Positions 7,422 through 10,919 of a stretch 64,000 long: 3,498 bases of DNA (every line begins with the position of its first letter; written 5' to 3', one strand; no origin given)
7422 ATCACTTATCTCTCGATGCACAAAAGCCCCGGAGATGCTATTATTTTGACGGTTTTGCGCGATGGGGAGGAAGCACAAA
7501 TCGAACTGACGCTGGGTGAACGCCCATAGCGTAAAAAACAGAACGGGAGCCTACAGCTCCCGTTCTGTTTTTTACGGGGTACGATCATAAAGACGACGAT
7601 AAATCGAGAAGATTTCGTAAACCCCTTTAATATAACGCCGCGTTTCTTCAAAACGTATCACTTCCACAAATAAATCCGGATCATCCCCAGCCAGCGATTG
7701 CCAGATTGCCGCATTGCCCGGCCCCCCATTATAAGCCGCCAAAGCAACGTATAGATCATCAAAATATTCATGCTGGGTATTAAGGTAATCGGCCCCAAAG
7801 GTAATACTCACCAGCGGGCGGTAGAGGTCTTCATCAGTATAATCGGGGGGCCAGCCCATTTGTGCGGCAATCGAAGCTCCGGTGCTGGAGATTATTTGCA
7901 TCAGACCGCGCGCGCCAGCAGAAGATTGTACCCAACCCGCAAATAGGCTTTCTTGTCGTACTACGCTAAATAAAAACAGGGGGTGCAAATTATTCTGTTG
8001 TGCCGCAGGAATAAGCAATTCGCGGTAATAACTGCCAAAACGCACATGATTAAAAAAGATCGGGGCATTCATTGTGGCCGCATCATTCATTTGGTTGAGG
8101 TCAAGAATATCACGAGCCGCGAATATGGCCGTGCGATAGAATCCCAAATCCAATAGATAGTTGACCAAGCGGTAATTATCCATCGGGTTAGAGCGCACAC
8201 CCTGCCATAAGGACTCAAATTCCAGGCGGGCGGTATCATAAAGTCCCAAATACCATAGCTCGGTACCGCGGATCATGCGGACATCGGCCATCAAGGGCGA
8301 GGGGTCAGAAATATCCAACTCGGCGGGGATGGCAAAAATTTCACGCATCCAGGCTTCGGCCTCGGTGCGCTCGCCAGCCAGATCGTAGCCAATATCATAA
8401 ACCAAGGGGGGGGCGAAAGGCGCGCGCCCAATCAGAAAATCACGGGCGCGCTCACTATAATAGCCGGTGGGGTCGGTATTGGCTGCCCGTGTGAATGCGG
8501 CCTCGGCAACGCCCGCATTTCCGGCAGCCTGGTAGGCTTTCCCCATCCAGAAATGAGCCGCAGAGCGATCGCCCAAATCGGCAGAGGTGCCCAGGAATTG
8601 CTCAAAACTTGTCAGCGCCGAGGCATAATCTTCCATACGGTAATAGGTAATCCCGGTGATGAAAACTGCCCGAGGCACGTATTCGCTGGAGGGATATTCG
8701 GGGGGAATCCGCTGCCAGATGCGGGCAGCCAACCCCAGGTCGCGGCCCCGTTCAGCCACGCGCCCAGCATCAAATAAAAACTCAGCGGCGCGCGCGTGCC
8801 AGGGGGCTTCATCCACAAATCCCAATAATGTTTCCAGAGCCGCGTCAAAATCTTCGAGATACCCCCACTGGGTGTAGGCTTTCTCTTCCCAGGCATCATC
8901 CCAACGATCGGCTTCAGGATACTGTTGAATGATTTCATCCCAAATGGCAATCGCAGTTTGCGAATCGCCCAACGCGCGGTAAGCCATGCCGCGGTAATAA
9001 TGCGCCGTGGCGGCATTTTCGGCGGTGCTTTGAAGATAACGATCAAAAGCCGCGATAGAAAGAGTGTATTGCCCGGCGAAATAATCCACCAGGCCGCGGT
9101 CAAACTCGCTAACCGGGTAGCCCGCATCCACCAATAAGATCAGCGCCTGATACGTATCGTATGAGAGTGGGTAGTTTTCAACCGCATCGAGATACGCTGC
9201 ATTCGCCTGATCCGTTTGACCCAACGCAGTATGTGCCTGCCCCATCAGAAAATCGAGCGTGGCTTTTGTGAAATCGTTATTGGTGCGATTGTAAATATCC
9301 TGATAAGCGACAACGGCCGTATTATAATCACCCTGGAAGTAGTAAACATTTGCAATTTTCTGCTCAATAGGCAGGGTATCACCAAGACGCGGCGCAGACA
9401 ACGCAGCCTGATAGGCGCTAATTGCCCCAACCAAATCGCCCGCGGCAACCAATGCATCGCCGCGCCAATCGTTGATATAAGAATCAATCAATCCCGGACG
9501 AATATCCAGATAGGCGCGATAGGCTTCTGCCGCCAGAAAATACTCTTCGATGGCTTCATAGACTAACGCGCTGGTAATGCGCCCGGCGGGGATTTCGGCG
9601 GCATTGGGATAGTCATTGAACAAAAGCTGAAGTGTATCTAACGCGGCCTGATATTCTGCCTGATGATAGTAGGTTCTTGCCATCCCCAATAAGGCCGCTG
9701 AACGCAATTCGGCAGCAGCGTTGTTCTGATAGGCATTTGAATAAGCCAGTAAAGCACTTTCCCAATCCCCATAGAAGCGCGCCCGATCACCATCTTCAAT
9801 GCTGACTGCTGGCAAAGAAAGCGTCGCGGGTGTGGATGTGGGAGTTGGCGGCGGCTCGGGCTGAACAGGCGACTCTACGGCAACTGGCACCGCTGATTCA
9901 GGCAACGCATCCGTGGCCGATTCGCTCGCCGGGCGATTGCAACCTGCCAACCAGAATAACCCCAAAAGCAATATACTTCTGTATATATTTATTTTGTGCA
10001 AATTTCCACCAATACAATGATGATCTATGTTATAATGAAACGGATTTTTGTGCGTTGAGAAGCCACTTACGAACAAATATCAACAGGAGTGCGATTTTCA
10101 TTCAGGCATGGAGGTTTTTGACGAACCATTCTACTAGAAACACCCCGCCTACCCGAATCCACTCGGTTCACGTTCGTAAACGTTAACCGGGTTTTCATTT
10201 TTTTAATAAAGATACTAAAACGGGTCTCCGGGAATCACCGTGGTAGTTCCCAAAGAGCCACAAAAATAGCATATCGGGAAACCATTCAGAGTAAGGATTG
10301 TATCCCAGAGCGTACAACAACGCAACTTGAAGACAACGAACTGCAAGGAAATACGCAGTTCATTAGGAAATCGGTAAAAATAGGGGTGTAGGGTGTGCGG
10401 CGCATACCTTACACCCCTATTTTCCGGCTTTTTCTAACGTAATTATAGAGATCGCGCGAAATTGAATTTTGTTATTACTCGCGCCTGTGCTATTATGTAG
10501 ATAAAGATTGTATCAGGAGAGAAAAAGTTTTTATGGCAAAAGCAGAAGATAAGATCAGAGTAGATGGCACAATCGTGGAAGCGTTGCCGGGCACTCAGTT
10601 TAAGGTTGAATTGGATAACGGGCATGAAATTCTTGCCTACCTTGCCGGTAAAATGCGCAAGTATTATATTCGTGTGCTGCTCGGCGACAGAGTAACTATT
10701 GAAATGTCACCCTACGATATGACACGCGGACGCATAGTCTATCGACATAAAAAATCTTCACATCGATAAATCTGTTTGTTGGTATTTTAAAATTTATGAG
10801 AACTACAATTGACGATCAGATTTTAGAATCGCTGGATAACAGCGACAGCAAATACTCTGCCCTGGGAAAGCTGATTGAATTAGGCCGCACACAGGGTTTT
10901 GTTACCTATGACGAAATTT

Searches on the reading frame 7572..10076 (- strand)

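Call 46: search_protein_families(library=pfam, proteins=[window:7572-10076:-])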
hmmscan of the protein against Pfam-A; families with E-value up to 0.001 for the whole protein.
window:7572-10076:- (834 aa): 13 families
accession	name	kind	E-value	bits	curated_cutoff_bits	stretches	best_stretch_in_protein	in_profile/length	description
PF13174.12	TPR_6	-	4.9e-24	83.7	26.3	1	358-388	2-32/33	Tetratricopeptide repeat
PF01464.25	SLT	-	2.7e-22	78.9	21.3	1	689-798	4-110/117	Transglycosylase SLT domain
PF13432.12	TPR_16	-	1.3e-19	70.7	32.7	2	326-389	2-64/65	Tetratricopeptide repeat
PF07719.23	TPR_2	-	1.9e-17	62.3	27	0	356-388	1-33/34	Tetratricopeptide repeat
PF13428.12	TPR_14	-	3e-12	46.4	23.5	0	358-399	3-41/44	Tetratricopeptide repeat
PF14559.12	TPR_19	-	9.4e-09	35.9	25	0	103-160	5-59/68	Tetratricopeptide repeat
PF09976.15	TPR_21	-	1.1e-08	35.5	25.5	0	200-228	147-175/193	Tetratricopeptide repeat-like domain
PF00515.34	TPR_1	-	2.5e-07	30.7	27.8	0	356-387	1-32/34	Tetratricopeptide repeat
PF13424.12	TPR_12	-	1.6e-06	28.6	30.1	0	240-302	8-75/77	Tetratricopeptide repeat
PF13181.12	TPR_8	-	2.5e-06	27.6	25.7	0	276-302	5-31/34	Tetratricopeptide repeat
PF13525.12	YfiO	-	8.9e-05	22.8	25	0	433-514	7-88/203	Outer membrane lipoprotein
PF13371.12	TPR_9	-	0.00017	22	35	0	309-354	17-62/73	Tetratricopeptide repeat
PF12895.13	ANAPC3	-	0.00064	20.4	27.2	0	242-295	30-79/82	Anaphase-promoting complex, cyclosome, subunit 3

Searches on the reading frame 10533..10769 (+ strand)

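Call 46: search_protein_families(library=pfam, proteins=[window:10533-10769:+])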
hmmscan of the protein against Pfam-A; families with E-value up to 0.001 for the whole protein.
window:10533-10769:+ (78 aa): 1 family
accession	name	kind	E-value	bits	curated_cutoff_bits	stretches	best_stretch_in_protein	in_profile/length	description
PF01176.25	eIF-1a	-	1.9e-25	88.7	30.2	1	9-71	2-64/64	Translation initiation factor 1A / IF-1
